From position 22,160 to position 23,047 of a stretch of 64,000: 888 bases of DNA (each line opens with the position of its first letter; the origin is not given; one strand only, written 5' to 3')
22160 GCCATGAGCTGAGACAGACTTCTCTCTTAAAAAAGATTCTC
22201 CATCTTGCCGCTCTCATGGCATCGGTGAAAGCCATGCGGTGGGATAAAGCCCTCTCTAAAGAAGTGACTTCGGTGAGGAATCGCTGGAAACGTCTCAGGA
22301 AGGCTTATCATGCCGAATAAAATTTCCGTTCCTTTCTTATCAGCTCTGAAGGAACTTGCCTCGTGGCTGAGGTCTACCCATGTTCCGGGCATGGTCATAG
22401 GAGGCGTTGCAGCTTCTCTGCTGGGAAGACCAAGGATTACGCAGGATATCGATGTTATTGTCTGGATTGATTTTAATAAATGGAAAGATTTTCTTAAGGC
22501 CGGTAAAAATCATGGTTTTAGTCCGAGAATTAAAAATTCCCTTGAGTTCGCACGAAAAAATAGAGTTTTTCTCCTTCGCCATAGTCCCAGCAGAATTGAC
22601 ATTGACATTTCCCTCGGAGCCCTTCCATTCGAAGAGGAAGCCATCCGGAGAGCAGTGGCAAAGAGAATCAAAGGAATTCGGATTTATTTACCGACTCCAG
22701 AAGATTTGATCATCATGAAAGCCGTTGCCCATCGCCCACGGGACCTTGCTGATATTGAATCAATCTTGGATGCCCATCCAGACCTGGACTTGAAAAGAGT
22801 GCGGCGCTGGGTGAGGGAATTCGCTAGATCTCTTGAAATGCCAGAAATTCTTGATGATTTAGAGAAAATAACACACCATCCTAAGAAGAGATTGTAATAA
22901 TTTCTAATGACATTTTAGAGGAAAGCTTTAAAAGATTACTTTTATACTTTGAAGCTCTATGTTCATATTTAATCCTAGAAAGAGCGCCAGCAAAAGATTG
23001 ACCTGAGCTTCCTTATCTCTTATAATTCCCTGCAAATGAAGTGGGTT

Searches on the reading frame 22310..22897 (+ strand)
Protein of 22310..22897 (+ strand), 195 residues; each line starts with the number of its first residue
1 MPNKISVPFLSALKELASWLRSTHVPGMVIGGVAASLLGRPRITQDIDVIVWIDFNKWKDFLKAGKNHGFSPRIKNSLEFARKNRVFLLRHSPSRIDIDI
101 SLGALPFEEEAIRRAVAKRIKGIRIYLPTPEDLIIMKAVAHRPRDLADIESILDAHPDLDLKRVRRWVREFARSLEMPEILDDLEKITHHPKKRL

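Call 3: search_protein_families(library=pfam, proteins=[window:22310-22897:+], max_evalue=1)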
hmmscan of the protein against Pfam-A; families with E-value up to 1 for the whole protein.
window:22310-22897:+ (195 aa): 4 families
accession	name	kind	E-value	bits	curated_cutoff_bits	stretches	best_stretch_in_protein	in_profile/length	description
PF19502.5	DUF6036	-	2.7e-09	37.5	23.6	1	26-165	21-130/164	Nucleotidyltransferase of unknown function (DUF6036)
PF08843.17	AbiEii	-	6.2e-09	36.6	22.5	1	31-173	19-191/238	Nucleotidyl transferase AbiEii toxin, Type IV TA system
PF09970.15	DUF2204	-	9.5e-08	32.3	20.3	1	107-170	99-162/181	Nucleotidyl transferase of unknown function (DUF2204)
PF14907.12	NTP_transf_5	-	0.0012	19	31.2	1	12-169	59-229/249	Uncharacterised nucleotidyltransferase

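Call 4: search_protein_families(library=ncbifam, proteins=[window:22310-22897:+], max_evalue=1)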
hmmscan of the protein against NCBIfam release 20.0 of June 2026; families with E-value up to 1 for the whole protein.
window:22310-22897:+ (195 aa): 0 families

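Call 5: search_protein_families(library=padloc, proteins=[window:22310-22897:+], max_evalue=1)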
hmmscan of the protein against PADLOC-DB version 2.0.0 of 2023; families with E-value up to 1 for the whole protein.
window:22310-22897:+ (195 aa): 0 families

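Call 6: search_solved_structures(query=window:22310-22897:+, max_evalue=10, show_alignments=2)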
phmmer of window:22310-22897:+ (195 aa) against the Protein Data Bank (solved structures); distinct sequences matched with E-value up to 10: 2.
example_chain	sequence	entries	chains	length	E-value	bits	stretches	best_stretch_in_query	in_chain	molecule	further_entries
8an4_A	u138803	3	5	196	0.00076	22.4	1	12-168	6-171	Bacterial toxin | Nucleotidyl transferase AbiEii/AbiGii toxin family protein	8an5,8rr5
5uvd_A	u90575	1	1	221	0.51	13.2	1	13-58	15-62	Nucleotidyltransferase-like protein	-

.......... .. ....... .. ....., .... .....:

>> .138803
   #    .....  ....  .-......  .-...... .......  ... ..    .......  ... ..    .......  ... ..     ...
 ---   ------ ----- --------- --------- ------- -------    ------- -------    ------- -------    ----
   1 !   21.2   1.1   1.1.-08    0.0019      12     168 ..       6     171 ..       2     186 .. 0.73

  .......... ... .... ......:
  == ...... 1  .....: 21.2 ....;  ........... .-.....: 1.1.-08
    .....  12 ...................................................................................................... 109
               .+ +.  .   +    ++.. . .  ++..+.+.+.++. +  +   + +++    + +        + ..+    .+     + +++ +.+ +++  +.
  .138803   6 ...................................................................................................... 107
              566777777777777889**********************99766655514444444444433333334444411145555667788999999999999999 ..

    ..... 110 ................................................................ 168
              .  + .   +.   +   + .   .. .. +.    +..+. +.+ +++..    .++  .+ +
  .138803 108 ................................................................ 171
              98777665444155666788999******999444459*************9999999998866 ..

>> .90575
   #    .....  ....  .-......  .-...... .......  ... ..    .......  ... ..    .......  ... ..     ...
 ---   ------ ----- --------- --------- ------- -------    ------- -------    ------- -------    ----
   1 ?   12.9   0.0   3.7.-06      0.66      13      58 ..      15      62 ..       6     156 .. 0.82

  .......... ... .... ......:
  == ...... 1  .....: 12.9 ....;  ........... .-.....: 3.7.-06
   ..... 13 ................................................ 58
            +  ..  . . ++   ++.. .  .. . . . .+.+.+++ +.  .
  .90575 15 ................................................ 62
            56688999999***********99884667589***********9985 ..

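Call 15: find_homologous_proteins(query=window:22310-22897:+)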
Query window:22310-22897:+ (195 aa): 2869 proteins with E <= 0.001 among 3192 candidates; the best 120 are listed.
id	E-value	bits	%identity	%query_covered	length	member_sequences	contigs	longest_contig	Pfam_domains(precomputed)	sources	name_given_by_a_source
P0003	9.2e-121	419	98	100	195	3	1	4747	PF08843.18,PF09970.16,PF19502.6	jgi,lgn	jgi:hypothetical protein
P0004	2.4e-115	401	92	100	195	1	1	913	PF08843.18,PF09970.16,PF19502.6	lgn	-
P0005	4.8e-89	315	73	99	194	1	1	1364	PF08843.18,PF09970.16,PF19502.6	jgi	-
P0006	3.1e-88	313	71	99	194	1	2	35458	PF08843.18,PF09970.16,PF19502.6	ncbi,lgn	-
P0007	1.9e-85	303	69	99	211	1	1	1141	PF08843.18,PF19502.6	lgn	-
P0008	2.7e-85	303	70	99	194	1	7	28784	PF08843.18,PF09970.16,PF19502.6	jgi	jgi:hypothetical protein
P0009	1.9e-82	294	70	98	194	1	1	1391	PF08843.18,PF09970.16,PF19502.6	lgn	-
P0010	2.1e-75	271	64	96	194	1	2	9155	PF09970.16,PF19502.6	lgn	-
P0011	3.4e-75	270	66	95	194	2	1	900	PF08843.18,PF09970.16,PF19502.6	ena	-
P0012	5.3e-75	269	66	94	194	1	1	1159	PF08843.18,PF09970.16,PF19502.6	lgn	-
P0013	5.6e-75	269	62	99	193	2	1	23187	PF08843.18,PF09970.16,PF19502.6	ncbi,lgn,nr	ncbi:MAG: nucleotidyltransferase [Nitrospirae bacterium]|nr:nucleotidyltransferase [Nitrospirota bac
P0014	1.8e-73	264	63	95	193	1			PF08843.18,PF09970.16,PF19502.6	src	-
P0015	2.9e-73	264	62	99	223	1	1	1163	PF09970.16,PF19502.6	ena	-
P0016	3.3e-73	263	65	96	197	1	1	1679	PF08843.18,PF09970.16,PF19502.6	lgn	-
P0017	6.2e-73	263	62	95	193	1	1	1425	PF08843.18,PF09970.16,PF19502.6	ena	-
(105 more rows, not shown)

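Call 19: find_related_loci(query=A1, collection=genome_contigs, flank=3000)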
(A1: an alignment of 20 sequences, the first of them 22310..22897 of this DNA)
Query A1 (195 aa) in genome_contigs; peptide patterns used: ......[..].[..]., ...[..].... (x = any residue, [..] = any of these).
600 stretches matched a pattern (row limit reached: there are more); 517 encode a relative of the query (tblastn E <= 1e-3); the best 80 are kept; 80 distinct loci.
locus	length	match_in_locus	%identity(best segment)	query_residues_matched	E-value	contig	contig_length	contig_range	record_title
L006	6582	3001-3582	71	1-194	1e-92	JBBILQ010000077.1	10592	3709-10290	MAG: Candidatus Aminicenantes bacterium isolate RVF170221_bin_212 NODE_5195_length_10592_cov_6.234981, whole genome shot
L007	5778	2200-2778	62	1-193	6e-80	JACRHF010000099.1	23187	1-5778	MAG: Nitrospirae bacterium isolate NC_groundwater_1770_Pr3_B-0.1um_51_186 SR-2_scaffold_141_3325854, whole genome shotgu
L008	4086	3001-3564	62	7-194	1e-75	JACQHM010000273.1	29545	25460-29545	MAG: Candidatus Methylomirabilota bacterium isolate NC_groundwater_1099_Ag_S2p5_61_69 S_2p5_S6_coassembly_k141_4677408,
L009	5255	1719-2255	63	7-185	2e-75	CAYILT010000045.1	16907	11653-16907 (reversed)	MAG TPA_asm: uncultured Nitrospiraceae bacterium isolate ERP119705_co22_392 genome assembly, contig: NODE_2725_length_16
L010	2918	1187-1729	63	7-187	6e-76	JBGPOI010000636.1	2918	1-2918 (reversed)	MAG: Candidatus Binatia bacterium isolate OBJ_0618_7090110_195 k141_4903439_length_2918_cov_41.6979, whole genome shotgu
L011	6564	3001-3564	63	1-187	2e-74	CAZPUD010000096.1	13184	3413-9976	MAG TPA_asm: uncultured candidatus Brocadiaceae bacterium isolate SRP093185_co1_14 genome assembly, contig: NODE_3300_le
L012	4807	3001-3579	59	1-193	1e-74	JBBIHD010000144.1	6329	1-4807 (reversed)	MAG: Nitrospirota bacterium isolate FAS170219_bin_106 NODE_5583_length_6329_cov_3.912655, whole genome shotgun sequence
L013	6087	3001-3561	59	8-194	1e-74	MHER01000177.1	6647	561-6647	MAG: Nitrospirae bacterium RIFCSPLOW2_12_42_9 rifcsplowo2_12_sub10_scaffold_6171, whole genome shotgun sequence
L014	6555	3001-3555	60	8-192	3e-73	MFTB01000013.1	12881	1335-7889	MAG: Candidatus Muproteobacteria bacterium RIFCSPHIGHO2_12_FULL_60_33 rifcsphigho2_12_scaffold_13972, whole genome shotg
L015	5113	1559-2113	62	3-187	9e-73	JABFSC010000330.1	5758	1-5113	MAG: Deltaproteobacteria bacterium isolate S-RSF-IL-11 seq_5835, whole genome shotgun sequence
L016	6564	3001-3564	60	7-194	2e-72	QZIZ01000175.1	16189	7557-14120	MAG: Deltaproteobacteria bacterium isolate SURF_52 Ga0104751_1005184, whole genome shotgun sequence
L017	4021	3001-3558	59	9-194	3e-72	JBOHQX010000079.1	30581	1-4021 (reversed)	MAG: bacterium isolate M3-S_metawrap_bin.56 k127_3018840, whole genome shotgun sequence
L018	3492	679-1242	62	8-194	2e-71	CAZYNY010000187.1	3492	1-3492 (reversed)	MAG TPA_asm: uncultured Nitrospirota bacterium isolate binchicken_co213_54 genome assembly, contig: NODE_58693_length_34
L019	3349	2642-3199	61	1-187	4e-71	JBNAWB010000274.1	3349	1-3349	MAG: Thermodesulfobacteriota bacterium isolate Kamch4342-D-MF-053 bin28.fa-274, whole genome shotgun sequence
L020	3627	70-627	58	9-194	2e-70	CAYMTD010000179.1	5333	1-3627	MAG TPA_asm: uncultured Syntrophaceae bacterium isolate binchicken_co274_204 genome assembly, contig: NODE_36297_length_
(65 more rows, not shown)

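Call 47: predict_structure(alignment_id=A1)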
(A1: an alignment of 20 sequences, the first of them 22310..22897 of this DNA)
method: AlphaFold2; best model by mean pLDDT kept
length: 195 residues; sequences in the alignment: 20
mean_pLDDT: 89.1   pTM: 0.84
mean pLDDT of the five models: 89.1, 88.1, 87.6, 86.6, 86.4
residues with pLDDT >= 90: 129; 70-90: 52; 50-70: 9; < 50: 5
segments of 3 or more residues with pLDDT < 50: 192-195
pLDDT, mean of each block of 10 residues (from residue 1): 74 97 95 82 82 94 97 96 95 97 87 93 93 92 85 88 93 90 84 44
secondary structure, 60 per line:
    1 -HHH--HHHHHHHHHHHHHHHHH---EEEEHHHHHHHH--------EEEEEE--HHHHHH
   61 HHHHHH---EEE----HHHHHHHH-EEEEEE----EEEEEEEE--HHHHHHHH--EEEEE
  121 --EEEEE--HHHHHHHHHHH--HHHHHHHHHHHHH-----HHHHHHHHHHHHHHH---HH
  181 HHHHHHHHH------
elements in order: H7-23 E27-30 H31-38 E47-52 H55-66 E70-72 H77-84 E86-91 E96-103 H106-113 E116-120 E123-127 H130-140 H143-155 H161-175 H179-189

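Call 52: fold_search(model_id=the predicted structure, library=pdb)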
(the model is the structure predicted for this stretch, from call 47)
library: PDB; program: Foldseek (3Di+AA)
matches with E <= 10: 550; with E <= 0.001: 28
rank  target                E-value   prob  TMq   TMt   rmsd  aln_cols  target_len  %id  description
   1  8an5_B                3.6e-11  1.00  0.73  0.77   4.2       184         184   21  MenAT1 toxin-antitoxin complex (rv0078a-rv0078b) from Mycobacterium tuberculosis H37Rv (released 2023-08-02)
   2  8an4_B                1.4e-10  1.00  0.74  0.76   3.9       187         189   20  MenT1 toxin (rv0078a) from Mycobacterium tuberculosis H37Rv (released 2023-08-02)
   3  8an5_A                1.5e-10  1.00  0.75  0.75   4.0       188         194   19  MenAT1 toxin-antitoxin complex (rv0078a-rv0078b) from Mycobacterium tuberculosis H37Rv (released 2023-08-02)
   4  8an4_A                7.4e-10  1.00  0.76  0.76   3.7       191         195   19  MenT1 toxin (rv0078a) from Mycobacterium tuberculosis H37Rv (released 2023-08-02)
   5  8rr5                  6.4e-09  1.00  0.68  0.74   3.3       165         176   21  MenT1 toxin (rv0078a) from Mycobacterium tuberculosis H37Rv, phosphorylated at T39 (released 2024-09-11)
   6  5uvd                  1.6e-06  1.00  0.54  0.50   7.5       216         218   17  Crystal structure of an antigenic nucleotidyltransferase-like protein from Paracoccidioides brasiliensis (released 2018-01-31)
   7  6j7o                  2.1e-05  1.00  0.52  0.38   8.5       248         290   16  Crystal structure of toxin TglT (unusual type guanylyltransferase-like toxin, Rv1045) mutant E146Q from Mycobacterium tu (released 2020-05-13)
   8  6j7q                  2.4e-05  1.00  0.53  0.38   8.4       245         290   16  Crystal structure of toxin TglT (unusual type guanylyltransferase-like toxin, Rv1045) mutant S78A from Mycobacterium tub (released 2020-05-13)
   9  5kqj_MODEL_1_A        2.9e-05  1.00  0.56  0.59   7.5       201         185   18  Solution Structure of Antibiotic-Resistance Factor ANT(2'')-Ia Reveals Substrate-Regulated Conformation Dynami (released 2017-07-12)
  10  4wqk                  3.4e-05  1.00  0.53  0.58   5.1       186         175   19  Crystal structure of aminoglycoside nucleotidylyltransferase ANT(2")-Ia, apo form (released 2014-11-12)
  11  6y5u                  4.3e-05  1.00  0.51  0.38   8.7       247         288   15  MenT3 (aka TglT), nucleotidyltransferase toxin Rv1045 from Mycobacterium tuberculosis (released 2020-09-16)
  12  6j7s                  4.8e-05  1.00  0.56  0.40   8.0       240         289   17  Crystal structure of toxin TglT (unusual type guanylyltransferase-like toxin, Rv1045) wild type protein from Mycobacteri (released 2020-05-13)
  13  6j7r                  6.8e-05  1.00  0.53  0.39   8.2       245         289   16  Crystal structure of toxin TglT (unusual type guanylyltransferase-like toxin, Rv1045) mutant S78A co-expressed with TakA (released 2020-05-13)
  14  5cfu                  8.5e-05  1.00  0.48  0.53   9.7       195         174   16  Crystal Structure of ANT(2")-Ia in complex with adenylyl-2"-tobramycin (released 2016-07-20)
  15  5cfs                  9.6e-05  1.00  0.45  0.49  10.9       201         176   17  Crystal Structure of ANT(2")-Ia in complex with AMPCPP and tobramycin (released 2016-03-16)
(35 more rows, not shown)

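Call 56: search_solved_structures(query=A1, max_evalue=1, show_alignments=1)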
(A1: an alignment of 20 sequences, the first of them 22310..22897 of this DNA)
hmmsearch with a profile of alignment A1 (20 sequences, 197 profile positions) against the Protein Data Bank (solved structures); distinct sequences matched with E-value up to 1: 4.
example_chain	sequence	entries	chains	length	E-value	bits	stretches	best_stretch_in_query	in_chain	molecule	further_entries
8an4_A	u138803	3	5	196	4.3e-10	42.6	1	13-168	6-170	Bacterial toxin | Nucleotidyl transferase AbiEii/AbiGii toxin family protein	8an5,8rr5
5uvd_A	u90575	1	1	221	0.078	15.7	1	12-59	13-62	Nucleotidyltransferase-like protein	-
1ag9_A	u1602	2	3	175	0.12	15.1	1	155-183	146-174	FLAVODOXIN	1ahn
2mok_A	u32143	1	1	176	0.12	15.1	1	155-183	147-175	Flavodoxin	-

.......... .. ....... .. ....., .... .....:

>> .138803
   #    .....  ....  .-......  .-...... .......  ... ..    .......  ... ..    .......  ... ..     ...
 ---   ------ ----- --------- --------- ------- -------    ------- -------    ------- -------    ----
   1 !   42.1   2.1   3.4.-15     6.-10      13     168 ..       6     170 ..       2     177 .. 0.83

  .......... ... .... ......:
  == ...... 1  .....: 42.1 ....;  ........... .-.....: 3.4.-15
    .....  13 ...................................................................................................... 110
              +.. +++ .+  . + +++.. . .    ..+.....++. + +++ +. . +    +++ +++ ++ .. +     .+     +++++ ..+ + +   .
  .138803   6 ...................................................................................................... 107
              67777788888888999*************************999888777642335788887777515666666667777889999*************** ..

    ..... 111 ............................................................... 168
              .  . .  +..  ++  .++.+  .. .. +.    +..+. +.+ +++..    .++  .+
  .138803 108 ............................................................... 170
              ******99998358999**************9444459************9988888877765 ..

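Call 74: find_related_loci(query=A1, collection=viral_contigs, flank=3000)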
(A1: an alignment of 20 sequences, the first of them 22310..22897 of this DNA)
Query A1 (195 aa) in viral_contigs; peptide patterns used: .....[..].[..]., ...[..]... (x = any residue, [..] = any of these).
87 stretches matched a pattern; 1 encode a relative of the query (tblastn E <= 1e-3); 1 distinct loci.
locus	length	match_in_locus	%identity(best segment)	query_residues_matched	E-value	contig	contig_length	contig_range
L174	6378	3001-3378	27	19-161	4e-10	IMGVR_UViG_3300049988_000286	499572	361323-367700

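Call 87: search_dna_similar(query=window:22310-22897:+, collection=plasmids, mode=protein, max_rows=12)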
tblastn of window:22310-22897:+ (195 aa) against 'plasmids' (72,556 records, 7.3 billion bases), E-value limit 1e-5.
Records with a match: 1; places in all: 1; records where one place covers at least 80% of the query: 0.
Best place of each record, by identity: <60% 1.
By first word of the organism name: Geminocystis 1.
By predicted mobility (MOB-suite, as given by PLSDB): non-mobilizable 1.
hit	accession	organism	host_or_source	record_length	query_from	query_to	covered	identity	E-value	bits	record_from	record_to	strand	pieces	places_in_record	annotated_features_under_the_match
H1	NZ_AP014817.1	Geminocystis sp. NIES-3708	-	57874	13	152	72%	25.7%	3e-7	57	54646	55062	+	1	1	hypothetical protein | toxin secretion, membrane fusion protein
